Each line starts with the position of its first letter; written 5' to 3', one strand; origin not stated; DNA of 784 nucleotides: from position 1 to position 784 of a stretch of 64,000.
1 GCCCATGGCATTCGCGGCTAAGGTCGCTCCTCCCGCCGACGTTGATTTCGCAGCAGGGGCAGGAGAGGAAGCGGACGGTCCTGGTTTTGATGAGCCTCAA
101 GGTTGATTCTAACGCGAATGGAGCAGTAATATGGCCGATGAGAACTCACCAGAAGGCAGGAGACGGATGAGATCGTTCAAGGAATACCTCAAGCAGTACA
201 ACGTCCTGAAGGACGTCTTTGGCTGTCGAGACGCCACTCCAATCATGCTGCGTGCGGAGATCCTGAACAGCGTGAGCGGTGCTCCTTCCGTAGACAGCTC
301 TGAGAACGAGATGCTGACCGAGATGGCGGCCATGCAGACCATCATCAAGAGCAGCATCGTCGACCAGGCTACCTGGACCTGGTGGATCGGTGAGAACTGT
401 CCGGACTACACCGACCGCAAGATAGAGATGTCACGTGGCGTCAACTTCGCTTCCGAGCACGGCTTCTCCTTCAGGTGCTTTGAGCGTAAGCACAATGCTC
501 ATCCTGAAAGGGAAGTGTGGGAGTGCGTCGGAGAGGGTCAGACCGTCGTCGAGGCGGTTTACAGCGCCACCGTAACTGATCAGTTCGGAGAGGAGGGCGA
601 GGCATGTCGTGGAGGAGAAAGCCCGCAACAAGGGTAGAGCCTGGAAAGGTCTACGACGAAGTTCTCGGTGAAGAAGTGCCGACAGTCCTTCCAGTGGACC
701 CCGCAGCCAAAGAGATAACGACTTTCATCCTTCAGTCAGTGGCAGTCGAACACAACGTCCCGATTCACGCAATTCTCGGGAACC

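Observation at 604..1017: Stand-alone DnaA domain-IV (DnaA-box binding) protein without an ATPase domain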

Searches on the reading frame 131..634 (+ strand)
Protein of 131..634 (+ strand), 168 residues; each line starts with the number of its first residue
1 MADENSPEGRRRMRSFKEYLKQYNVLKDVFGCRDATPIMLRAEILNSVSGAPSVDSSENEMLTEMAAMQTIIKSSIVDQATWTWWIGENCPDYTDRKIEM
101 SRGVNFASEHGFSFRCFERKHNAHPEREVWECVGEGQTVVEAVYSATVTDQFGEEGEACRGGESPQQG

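Call 3: search_protein_families(library=pfam, proteins=[window:131-634:+], max_evalue=1)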
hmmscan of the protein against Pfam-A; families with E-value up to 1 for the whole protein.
window:131-634:+ (168 aa): 0 families

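Call 4: search_protein_families(library=phrogs, proteins=[window:131-634:+], max_evalue=0.1)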
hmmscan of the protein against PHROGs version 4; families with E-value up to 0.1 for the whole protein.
window:131-634:+ (168 aa): 1 family
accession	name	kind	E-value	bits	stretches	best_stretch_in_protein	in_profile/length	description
phrog_8471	-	unknown function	0.011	16.9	1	12-60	2-47/71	-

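Call 49: search_protein_families(library=pfam, alignment_id=A3, max_evalue=0.001)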
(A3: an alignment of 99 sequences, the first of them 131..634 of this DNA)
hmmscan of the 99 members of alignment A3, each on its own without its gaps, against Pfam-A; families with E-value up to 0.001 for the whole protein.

A. member 1, window:131-634:+ (168 aa): 0 families

B. families by the number of members that match (of 99 scanned): 27 families (the first 25 are shown)
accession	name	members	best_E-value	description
PF22769.1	DCD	1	1.3e-30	dCTP deaminase-like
PF13619.11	KTSC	1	8e-18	KTSC domain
PF08299.17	Bac_DnaA_C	1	4.2e-16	Bacterial dnaA protein helix-turn-helix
PF00293.34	NUDIX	1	1.7e-15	NUDIX domain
PF00004.35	AAA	1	3.5e-14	ATPase family associated with various cellular activities (AAA)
PF13328.12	HD_4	1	3.3e-11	HD domain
PF18066.6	Phage_ABA_S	1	3.8e-10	Phage ABA sandwich domain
PF00149.33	Metallophos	1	4e-09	Calcineurin-like phosphoesterase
PF01844.29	HNH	1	6.2e-09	HNH endonuclease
PF13730.12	HTH_36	1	1e-08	Helix-turn-helix domain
PF01145.31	Band_7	1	1.1e-07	SPFH domain / Band 7 family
PF00575.29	S1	1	1.8e-06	S1 RNA binding domain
PF06005.17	ZapB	1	4.7e-06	Cell division protein ZapB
PF02810.21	SEC-C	1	7.3e-06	SEC-C motif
PF14815.12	NUDIX_4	1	1.1e-05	NUDIX domain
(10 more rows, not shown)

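Call 50: search_protein_families(library=phrogs, alignment_id=A3, max_evalue=0.00001)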
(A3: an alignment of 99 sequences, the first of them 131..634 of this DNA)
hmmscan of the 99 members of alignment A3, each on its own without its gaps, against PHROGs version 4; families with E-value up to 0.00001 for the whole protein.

A. member 1, window:131-634:+ (168 aa): 0 families

B. families by the number of members that match (of 99 scanned): 55 families (the first 25 are shown)
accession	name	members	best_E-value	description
phrog_7485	-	1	5.9e-40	-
phrog_1663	-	1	1.4e-35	dCTP deaminase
phrog_990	-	1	5.1e-32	metal-dependent phosphohydrolase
phrog_9434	-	1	4.2e-30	-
phrog_6628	-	1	5.7e-30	-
phrog_1238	-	1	1.2e-28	phosphoheptose isomerase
phrog_9763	-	1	3.6e-27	-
phrog_11504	-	1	1.1e-24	-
phrog_3956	-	1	1.7e-22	-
phrog_19550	-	1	5.9e-21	-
phrog_14548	-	1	1.7e-20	-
phrog_24386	-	1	5.2e-19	-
phrog_1198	-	1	3.4e-17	MutT/NUDIX hydrolase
phrog_3292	-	1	2.4e-16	-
phrog_34511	-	1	8.6e-16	-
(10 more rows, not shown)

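Call 80: find_homologous_proteins(query=window:131-634:+, max_evalue=0.001)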
Query window:131-634:+ (168 aa): 7 proteins with E <= 0.001 among 30 candidates.
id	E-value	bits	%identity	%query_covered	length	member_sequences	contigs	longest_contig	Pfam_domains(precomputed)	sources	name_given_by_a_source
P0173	1.6e-110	384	99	100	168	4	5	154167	-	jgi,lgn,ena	-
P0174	1.8e-79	283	76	95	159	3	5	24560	-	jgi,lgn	-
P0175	9.1e-75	268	71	98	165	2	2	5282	-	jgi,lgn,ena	-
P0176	1.5e-68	248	69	93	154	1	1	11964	-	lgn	-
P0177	4.4e-66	240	67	89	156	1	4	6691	-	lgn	-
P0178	8.8e-55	203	59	93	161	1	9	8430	-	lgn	-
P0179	3.2e-52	195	57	95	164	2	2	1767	-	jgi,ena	-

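Call 83: find_encoding_contigs(protein=P0173, flank=10000, max_places=2)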
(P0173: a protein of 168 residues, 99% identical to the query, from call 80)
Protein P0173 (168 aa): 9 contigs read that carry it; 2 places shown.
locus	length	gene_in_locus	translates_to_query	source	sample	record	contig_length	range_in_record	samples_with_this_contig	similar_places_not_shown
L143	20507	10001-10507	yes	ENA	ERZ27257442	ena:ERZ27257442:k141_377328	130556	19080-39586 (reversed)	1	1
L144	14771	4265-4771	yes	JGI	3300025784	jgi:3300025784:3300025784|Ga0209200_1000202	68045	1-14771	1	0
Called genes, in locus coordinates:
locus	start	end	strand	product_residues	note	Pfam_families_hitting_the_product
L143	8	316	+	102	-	-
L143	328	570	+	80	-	-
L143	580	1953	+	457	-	-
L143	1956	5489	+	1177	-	-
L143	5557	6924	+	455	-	-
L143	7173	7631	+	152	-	-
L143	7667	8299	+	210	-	-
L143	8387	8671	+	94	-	-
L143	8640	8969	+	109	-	-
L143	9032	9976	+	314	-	-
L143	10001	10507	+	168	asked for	-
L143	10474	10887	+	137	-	PF08299:Bac_DnaA_C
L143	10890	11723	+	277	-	-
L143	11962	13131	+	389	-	-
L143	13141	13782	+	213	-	-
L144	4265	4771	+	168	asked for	-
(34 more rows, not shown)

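Call 89: search_protein_families(library=ncbifam, proteins=[window:131-634:+], max_evalue=0.01)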
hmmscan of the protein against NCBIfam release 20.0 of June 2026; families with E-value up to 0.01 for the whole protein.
window:131-634:+ (168 aa): 0 families

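Call 90: predict_structure(alignment_id=A6)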
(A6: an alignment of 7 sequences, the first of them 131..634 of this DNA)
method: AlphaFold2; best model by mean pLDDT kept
length: 168 residues; sequences in the alignment: 7
mean_pLDDT: 47.1   pTM: 0.39
mean pLDDT of the five models: 47.1, 47.0, 44.8, 44.2, 42.5
residues with pLDDT >= 90: 0; 70-90: 5; 50-70: 51; < 50: 112
segments of 3 or more residues with pLDDT < 50: 8-90, 105-109, 148-168
pLDDT, mean of each block of 10 residues (from residue 1): 49 43 44 38 41 39 42 41 43 58 51 64 66 65 53 33 29
secondary structure, 60 per line:
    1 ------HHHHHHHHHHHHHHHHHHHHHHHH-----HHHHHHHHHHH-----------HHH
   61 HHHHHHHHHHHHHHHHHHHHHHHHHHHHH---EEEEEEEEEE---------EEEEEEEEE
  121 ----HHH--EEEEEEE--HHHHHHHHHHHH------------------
elements in order: H7-30 H36-46 H58-89 E93-102 E112-120 E130-136 H139-150
